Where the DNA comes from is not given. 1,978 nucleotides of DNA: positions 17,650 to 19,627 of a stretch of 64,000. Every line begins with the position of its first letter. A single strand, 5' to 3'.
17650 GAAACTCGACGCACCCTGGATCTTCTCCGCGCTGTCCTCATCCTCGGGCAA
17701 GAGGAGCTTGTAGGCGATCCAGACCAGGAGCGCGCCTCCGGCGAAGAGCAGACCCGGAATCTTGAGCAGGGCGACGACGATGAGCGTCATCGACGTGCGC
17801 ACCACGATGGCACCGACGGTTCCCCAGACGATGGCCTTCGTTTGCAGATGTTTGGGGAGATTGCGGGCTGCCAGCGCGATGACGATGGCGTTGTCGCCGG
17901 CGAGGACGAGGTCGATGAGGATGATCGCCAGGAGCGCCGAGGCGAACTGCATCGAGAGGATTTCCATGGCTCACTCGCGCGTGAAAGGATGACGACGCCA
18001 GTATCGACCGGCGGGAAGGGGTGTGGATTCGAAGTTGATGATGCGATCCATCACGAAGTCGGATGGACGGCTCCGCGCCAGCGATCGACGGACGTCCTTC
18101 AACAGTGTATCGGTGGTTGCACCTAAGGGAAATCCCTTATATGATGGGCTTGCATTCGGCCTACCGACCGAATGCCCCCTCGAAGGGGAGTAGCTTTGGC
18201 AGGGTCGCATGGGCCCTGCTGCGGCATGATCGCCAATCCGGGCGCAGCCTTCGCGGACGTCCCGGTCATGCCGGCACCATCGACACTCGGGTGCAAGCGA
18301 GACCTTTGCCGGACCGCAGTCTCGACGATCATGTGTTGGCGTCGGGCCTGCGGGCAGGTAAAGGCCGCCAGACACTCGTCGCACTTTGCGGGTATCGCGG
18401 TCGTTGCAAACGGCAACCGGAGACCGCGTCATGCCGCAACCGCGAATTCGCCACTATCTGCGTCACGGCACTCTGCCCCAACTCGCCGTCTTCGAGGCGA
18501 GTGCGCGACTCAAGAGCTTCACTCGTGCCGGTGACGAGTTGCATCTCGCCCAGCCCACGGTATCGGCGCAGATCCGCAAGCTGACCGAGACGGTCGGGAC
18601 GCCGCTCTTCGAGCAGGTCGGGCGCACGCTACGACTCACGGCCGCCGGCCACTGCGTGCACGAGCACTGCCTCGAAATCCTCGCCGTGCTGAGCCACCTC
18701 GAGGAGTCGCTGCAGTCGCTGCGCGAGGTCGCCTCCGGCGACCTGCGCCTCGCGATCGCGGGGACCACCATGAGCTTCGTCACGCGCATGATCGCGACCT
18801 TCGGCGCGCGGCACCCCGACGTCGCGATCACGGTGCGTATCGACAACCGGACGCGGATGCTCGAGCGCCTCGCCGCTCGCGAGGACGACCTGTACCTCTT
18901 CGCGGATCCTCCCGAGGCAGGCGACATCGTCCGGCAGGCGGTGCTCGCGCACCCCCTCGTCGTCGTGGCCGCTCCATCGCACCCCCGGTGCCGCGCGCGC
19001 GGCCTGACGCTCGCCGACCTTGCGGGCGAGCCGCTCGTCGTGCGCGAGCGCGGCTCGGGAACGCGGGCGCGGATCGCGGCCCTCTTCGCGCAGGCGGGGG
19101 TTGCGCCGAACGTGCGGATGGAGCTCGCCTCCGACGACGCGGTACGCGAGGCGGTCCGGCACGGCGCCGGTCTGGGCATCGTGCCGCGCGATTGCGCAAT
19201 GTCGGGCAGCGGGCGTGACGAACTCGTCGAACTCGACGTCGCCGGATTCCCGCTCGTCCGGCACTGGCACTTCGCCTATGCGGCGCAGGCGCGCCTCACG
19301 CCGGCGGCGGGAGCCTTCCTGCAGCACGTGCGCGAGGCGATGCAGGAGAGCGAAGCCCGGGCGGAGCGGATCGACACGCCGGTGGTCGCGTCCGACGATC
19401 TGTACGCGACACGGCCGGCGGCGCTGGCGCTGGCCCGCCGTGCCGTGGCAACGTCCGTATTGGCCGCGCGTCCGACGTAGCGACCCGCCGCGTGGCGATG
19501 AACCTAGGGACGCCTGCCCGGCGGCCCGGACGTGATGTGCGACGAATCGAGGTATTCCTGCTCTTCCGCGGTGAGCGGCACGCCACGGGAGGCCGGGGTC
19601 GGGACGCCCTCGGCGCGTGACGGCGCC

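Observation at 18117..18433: Mn2+ (yybP-ykoY) riboswitch-like leader aimed at a LysR regulator instead of the neighbouring TerC gene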

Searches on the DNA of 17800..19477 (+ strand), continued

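Call 74: search_with_rna_model(model_id=R1, sources=[L038, L040, L041, L042, L043, L044, L045, L046, L047, L048, L050, L051, L052, L053, L054, L055, L056, L057, L059, L060, L061, L062, L063, L064, L066, L067, L068, L069, L070, L071, L073, L074, L075, L076, L077, L078, L079, L080, L081, L082, L083, L085, L086, L087, L088, L089, L090, L091, L092, L093, L094, L095, L096, L097, L098, L099, L100, L101, L102, L103, L104, L105, L106, L107, L108, L109, L110, L111, L112, L113, L114, L115, L116, L117, L119, L120, L121, L122, L123, L124, L126, L127, L128, L129, L130, L131, L132, L133, L134, L135, L136, L137, L138, L139, L140, L141, L142, L143, L144, L145], max_evalue=0.001, make_alignment=true)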
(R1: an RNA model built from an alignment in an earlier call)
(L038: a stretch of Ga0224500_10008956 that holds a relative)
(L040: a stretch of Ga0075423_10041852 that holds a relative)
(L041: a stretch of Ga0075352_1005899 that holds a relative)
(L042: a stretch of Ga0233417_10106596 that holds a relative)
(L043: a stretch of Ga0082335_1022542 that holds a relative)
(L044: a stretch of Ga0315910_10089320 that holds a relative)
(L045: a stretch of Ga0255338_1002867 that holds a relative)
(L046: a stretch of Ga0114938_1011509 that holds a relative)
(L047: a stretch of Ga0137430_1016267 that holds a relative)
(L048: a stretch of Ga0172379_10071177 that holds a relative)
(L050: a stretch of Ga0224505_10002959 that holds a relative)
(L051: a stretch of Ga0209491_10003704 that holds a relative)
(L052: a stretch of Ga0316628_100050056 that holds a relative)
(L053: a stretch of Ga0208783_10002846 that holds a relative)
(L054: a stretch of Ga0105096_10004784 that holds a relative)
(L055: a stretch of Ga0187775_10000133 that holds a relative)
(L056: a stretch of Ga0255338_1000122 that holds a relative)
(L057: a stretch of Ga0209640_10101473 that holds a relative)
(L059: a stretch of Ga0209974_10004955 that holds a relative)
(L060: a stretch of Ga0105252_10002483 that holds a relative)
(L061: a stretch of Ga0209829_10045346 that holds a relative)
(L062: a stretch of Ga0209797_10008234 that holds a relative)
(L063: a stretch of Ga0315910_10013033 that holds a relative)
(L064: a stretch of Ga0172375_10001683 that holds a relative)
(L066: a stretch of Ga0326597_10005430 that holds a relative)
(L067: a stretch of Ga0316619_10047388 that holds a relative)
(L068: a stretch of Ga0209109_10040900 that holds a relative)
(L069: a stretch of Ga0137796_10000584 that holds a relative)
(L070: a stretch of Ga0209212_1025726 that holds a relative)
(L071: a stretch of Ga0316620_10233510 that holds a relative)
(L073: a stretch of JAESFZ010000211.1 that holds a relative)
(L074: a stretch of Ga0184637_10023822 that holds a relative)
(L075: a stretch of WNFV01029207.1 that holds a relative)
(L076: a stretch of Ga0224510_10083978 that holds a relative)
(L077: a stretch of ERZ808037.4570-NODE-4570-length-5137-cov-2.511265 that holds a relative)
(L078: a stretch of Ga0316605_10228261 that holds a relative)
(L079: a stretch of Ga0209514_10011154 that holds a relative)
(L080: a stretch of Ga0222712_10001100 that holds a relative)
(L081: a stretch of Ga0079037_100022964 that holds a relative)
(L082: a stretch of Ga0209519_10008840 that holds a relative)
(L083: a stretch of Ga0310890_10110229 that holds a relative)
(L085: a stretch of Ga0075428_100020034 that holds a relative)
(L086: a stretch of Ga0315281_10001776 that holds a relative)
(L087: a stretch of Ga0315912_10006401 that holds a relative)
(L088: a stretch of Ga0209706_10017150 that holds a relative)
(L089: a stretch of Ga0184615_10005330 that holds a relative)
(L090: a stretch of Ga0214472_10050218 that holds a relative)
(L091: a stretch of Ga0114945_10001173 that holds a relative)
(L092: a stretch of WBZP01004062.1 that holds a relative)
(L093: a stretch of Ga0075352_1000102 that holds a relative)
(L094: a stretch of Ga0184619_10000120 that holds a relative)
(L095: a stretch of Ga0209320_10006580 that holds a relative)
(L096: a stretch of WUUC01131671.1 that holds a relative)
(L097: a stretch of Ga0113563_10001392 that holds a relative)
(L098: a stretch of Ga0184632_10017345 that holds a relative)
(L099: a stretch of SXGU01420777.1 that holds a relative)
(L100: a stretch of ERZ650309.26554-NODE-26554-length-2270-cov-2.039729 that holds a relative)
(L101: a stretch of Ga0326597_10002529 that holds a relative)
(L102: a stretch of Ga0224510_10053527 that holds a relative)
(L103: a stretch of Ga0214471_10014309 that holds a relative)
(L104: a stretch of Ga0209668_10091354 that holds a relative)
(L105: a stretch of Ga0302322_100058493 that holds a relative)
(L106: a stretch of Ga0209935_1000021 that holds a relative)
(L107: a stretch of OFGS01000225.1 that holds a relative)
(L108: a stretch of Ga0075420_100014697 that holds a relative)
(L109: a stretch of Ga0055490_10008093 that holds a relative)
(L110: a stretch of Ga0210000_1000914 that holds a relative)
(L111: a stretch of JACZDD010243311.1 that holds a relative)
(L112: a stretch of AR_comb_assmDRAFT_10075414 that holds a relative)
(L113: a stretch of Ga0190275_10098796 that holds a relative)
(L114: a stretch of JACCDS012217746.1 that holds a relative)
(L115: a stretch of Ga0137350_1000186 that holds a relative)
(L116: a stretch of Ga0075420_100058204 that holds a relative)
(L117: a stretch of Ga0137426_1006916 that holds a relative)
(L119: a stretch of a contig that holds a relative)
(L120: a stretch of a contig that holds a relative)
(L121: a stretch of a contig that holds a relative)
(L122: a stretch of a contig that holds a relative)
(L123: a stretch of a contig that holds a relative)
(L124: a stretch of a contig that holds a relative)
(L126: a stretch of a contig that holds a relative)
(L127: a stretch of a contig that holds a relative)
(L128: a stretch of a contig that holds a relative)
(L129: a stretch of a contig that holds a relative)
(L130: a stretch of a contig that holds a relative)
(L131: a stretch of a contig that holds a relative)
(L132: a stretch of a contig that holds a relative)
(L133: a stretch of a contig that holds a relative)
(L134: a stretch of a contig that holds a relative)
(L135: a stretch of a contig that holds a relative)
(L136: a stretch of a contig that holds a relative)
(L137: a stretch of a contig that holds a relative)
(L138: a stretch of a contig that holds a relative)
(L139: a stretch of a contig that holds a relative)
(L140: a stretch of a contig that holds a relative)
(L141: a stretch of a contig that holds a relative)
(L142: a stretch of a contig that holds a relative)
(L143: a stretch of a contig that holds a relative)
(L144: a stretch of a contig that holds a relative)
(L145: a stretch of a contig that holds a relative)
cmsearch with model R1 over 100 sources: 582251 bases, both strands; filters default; matches with E-value up to 0.001: 115.
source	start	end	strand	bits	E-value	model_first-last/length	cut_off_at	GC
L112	4163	4274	+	118.7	8.1e-28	1-116/116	no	0.63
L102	44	155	+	117.2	2e-27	1-116/116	no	0.67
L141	3545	3659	-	115.5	5.5e-27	1-116/116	no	0.63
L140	1228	1341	-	115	7.7e-27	1-116/116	no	0.66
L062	1648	1759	-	114.7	8.9e-27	1-116/116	no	0.63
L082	354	470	-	114.3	1.2e-26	1-116/116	no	0.68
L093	1030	1143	-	113.3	2.1e-26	1-116/116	no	0.66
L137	2938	3049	-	113.3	2.1e-26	1-116/116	no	0.68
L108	4151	4265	-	112.3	3.8e-26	1-116/116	no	0.71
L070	1104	1219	-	112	4.7e-26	1-116/116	no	0.65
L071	1416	1529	-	111.3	7.1e-26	1-116/116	no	0.65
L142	496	606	+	111.3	7.1e-26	1-116/116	no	0.64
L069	6640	6757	+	111.1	8e-26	1-116/116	no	0.69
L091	6896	7013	-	111.1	8e-26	1-116/116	no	0.69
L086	3092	3207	+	110.9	8.7e-26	1-116/116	no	0.64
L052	2153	2267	-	108.9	2.9e-25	1-116/116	no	0.65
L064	2902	3015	-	108.7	3.3e-25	1-116/116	no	0.63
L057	449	562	+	107.3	7.7e-25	1-116/116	no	0.66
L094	10376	10487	+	106.7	1.1e-24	1-116/116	no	0.65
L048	1792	1905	-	106.4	1.3e-24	1-116/116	no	0.62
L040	323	434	+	106.4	1.3e-24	1-116/116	no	0.64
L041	2088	2202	-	106.3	1.4e-24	1-116/116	no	0.64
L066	2204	2318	-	105.8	1.8e-24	1-116/116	no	0.63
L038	798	915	+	105.8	1.9e-24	1-116/116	no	0.63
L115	3985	4096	-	105.3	2.5e-24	1-116/116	no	0.66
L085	2161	2273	-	105.1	2.9e-24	1-116/116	no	0.68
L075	327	438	+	104.8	3.4e-24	1-116/116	no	0.64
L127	234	346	+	104.8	3.5e-24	1-116/116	no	0.68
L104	1351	1472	-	102.9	1.1e-23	1-116/116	no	0.7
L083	1072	1183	-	102.5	1.4e-23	1-116/116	no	0.69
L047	1116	1226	-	102.4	1.5e-23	1-116/116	no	0.68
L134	836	946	+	100.4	4.7e-23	1-116/116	no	0.65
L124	5596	5709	+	100.3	5.2e-23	1-116/116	no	0.68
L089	1265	1381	-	99.8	6.7e-23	1-116/116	no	0.68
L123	2005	2114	-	99.3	8.9e-23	1-116/116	no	0.65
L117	839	952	-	99.1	1e-22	1-116/116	no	0.66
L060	3730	3845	+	98.9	1.2e-22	1-116/116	no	0.59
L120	1911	2033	-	96.7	4.2e-22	1-116/116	no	0.69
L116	1207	1319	+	96.2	6e-22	1-116/116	no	0.73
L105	364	487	-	94.3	1.8e-21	1-116/116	no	0.64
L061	253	376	-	93.9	2.3e-21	1-116/116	no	0.6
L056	2381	2495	-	93.1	3.8e-21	1-116/116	no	0.62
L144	1364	1480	-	88.1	7.3e-20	1-116/116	no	0.62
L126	9303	9434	+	87.4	1.1e-19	1-116/116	no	0.6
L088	903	1030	+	86.9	1.6e-19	1-116/116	no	0.63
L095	4992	5123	-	85.2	4.3e-19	1-116/116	no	0.68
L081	1240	1357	-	84.1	8e-19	1-116/116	no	0.67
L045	12574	12692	+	84.1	8.3e-19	1-116/116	no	0.58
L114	1195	1310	-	83.5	1.2e-18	1-116/116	no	0.63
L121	5103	5223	-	83.2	1.4e-18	1-116/116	no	0.68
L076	1498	1622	-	83.1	1.5e-18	1-116/116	no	0.72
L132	254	373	+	81.2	4.8e-18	1-116/116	no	0.66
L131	1817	1939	+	81.1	5e-18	1-116/116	no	0.63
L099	502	624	+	80.9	5.6e-18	1-116/116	no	0.63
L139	12773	12906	-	80.8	5.9e-18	1-116/116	no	0.63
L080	290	420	+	80.8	6.1e-18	1-116/116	no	0.63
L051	6114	6247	-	80.5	7e-18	1-116/116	no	0.55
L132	6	116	-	80.5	7e-18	1-116/116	no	0.68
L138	80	213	+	80.4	7.7e-18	1-116/116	no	0.61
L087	7915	8039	+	80.3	8.1e-18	1-116/116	no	0.62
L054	631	761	-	79.6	1.2e-17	1-116/116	no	0.64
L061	613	726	+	79.4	1.4e-17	1-116/116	no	0.63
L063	3294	3406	-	78.6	2.3e-17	1-116/116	no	0.61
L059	2079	2197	-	78.5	2.3e-17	1-116/116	no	0.7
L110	2931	3049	-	78.5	2.3e-17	1-116/116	no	0.7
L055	8323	8437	+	78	3.2e-17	1-116/116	no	0.59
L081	1640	1769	+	77.6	3.9e-17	1-116/116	no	0.72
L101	7106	7226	-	77.5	4.3e-17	1-116/116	no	0.63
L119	905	1035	-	77.4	4.4e-17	1-116/116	no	0.63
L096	953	1079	+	77.4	4.6e-17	1-116/116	no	0.62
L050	2463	2596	-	76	1e-16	1-116/116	no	0.63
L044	1788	1917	-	75.7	1.3e-16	1-116/116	no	0.62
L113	1789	1921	+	75.4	1.5e-16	1-116/116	no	0.68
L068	1825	1954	-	74.1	3.4e-16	1-116/116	no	0.6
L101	7461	7589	+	74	3.5e-16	1-116/116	no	0.71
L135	1349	1473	-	73.3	5.3e-16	1-116/116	no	0.73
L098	2057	2176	+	71.8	1.3e-15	1-116/116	no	0.62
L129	509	638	-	71.7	1.4e-15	1-116/116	no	0.69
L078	329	438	+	71.1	1.9e-15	1-116/116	no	0.62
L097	10890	11019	-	71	2.1e-15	1-116/116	no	0.64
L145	1439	1563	-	69.7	4.6e-15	1-116/116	no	0.74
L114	1501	1606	+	69.5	5.1e-15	1-116/116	no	0.72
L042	541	673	-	69.3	5.9e-15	1-116/116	no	0.7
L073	3205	3329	-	69.3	6e-15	1-116/116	no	0.65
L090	679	807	-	68.9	7.6e-15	1-116/116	no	0.68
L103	3984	4110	-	68.7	8.3e-15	1-116/116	no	0.64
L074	2199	2327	-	66.6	3e-14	1-116/116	no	0.67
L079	1097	1226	+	66.2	3.7e-14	1-116/116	no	0.63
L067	274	407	+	65.8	4.8e-14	1-116/116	no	0.66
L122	4592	4720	+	65.4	6.1e-14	1-116/116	no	0.67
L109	1204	1322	-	65.2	6.7e-14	1-116/116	no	0.65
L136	1667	1791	-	64.8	8.5e-14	1-116/116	no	0.77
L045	12117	12236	-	64.1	1.3e-13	1-116/116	no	0.68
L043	2615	2745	+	62.3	3.8e-13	1-116/116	no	0.6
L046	403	511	+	61.4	6.7e-13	1-116/116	no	0.67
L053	7203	7311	+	61.3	6.9e-13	1-116/116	no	0.66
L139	13150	13252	+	61.2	7.6e-13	9-110/116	no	0.66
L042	856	937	+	61.1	7.7e-13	7-112/116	no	0.72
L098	1724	1849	-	60.8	9.6e-13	1-116/116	no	0.66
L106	2329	2443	+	60.8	9.6e-13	1-116/116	no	0.63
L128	1931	2039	+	60.4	1.2e-12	1-116/116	no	0.4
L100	524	642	+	57.2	8.4e-12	1-116/116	no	0.6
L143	281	392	+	56.1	1.6e-11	1-116/116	no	0.63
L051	6630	6735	+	54.8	3.5e-11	9-110/116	no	0.62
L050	2840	2946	+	53.5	7.7e-11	9-110/116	no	0.63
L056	2727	2844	+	53.3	8.4e-11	1-116/116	no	0.71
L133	11790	11904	-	53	1e-10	1-116/116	no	0.37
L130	11773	11896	+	52.6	1.3e-10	1-116/116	no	0.74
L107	10198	10306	+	50.4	4.8e-10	1-116/116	no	0.51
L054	934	1033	+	49.4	8.8e-10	1-116/116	no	0.62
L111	1043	1151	+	47.8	2.3e-09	1-116/116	no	0.7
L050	4456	4555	+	44.3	1.9e-08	1-116/116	no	0.62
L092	2537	2645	+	43.2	3.6e-08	1-116/116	no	0.69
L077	4072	4194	+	42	7.2e-08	1-116/116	no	0.41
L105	651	778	+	41.9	7.6e-08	1-116/116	no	0.61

Alignment A4: 115 matches aligned to the model, 235 columns, each read 5' to 3' on its own strand. Consensus structure (alignment columns), stored with it:
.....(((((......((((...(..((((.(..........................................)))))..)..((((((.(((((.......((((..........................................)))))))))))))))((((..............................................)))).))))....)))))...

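Call 76: search_with_rna_model(model_id=R1, source=window, start=17800, end=18500, filters=off, max_evalue=10, show_alignments=1)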
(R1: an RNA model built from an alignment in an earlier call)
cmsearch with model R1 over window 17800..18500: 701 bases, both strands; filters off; matches with E-value up to 10: 13.
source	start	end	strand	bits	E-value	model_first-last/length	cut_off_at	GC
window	18178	18310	+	91.6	1.1e-23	1-116/116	no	0.67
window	18462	18494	-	7.4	0.09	1-116/116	no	0.67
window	18312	18433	-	5.3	0.3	1-116/116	no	0.64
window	18314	18368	+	4.9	0.41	41-100/116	no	0.67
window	18121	18144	-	4.7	0.45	1-116/116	no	0.38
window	18395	18445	+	3.6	0.86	43-79/116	no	0.67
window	18120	18141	+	3.5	0.91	1-116/116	no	0.41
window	17868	17895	+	2.7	1.4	1-116/116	no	0.64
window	18149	18176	+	2.4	1.8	1-116/116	no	0.61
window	18198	18311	-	1.7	2.8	1-116/116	no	0.69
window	17968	18040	-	1.1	3.8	1-116/116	no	0.6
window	17809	17847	-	0.3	6.4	1-116/116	no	0.64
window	17896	17934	-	-0.3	8.9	1-116/116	no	0.67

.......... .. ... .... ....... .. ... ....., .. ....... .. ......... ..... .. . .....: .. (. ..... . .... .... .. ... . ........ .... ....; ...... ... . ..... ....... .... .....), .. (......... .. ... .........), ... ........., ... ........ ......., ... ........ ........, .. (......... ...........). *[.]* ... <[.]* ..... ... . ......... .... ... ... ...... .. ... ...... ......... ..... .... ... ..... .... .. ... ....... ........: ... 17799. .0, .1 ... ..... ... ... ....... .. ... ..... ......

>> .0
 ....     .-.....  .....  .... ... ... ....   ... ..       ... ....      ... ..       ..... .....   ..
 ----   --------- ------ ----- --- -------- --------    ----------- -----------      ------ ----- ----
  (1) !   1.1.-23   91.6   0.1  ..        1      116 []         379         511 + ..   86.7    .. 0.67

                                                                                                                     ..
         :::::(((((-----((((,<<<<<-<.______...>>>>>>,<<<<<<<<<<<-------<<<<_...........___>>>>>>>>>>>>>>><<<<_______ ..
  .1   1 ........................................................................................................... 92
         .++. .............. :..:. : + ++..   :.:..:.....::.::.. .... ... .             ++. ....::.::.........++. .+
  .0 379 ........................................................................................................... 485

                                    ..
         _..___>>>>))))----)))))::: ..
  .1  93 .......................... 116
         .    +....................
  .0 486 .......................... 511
